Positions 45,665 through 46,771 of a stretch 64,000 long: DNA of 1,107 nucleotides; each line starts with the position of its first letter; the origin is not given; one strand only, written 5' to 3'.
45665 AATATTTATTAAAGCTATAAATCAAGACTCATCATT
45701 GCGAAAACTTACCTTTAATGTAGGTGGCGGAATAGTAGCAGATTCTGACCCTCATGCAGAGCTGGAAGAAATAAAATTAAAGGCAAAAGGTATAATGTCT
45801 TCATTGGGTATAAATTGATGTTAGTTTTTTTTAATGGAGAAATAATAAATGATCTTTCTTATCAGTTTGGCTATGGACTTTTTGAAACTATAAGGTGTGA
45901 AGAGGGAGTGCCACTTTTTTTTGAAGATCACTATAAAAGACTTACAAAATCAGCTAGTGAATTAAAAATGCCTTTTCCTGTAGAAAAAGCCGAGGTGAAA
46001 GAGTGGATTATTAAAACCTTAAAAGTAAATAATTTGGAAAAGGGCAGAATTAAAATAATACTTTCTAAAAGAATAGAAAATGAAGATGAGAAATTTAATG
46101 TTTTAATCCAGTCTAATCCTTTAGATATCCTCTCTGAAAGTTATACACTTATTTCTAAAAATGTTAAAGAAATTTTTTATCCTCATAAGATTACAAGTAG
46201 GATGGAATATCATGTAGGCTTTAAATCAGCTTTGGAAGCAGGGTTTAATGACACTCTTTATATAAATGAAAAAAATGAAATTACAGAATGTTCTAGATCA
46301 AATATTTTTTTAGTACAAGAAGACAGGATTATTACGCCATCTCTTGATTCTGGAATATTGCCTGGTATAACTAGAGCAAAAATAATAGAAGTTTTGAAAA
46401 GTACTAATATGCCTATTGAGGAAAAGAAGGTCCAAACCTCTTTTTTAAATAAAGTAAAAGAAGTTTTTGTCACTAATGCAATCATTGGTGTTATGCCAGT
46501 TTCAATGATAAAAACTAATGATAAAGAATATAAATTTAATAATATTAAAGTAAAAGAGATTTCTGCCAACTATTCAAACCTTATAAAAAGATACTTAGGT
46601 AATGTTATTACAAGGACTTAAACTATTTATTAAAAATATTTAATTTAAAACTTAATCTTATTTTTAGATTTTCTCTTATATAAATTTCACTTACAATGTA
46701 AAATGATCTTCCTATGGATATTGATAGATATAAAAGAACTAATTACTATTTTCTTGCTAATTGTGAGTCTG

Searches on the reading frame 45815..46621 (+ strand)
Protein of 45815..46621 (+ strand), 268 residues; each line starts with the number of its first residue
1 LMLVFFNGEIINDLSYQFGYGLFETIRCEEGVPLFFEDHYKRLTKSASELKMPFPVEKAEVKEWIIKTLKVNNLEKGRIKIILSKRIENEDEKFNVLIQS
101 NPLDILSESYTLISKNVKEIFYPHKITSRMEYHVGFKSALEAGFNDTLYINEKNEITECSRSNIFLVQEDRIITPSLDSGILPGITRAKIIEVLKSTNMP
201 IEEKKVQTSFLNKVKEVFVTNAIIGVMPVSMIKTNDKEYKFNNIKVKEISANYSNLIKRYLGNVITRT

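Call 63: search_protein_families(library=pfam, proteins=[window:45815-46621:+], max_evalue=0.00001)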
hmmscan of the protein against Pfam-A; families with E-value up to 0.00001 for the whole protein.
window:45815-46621:+ (268 aa): 1 family
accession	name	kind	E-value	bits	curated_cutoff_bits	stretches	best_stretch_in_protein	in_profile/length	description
PF01063.24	Aminotran_4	-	5.2e-50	170.8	28.5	1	21-231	1-222/223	Amino-transferase class IV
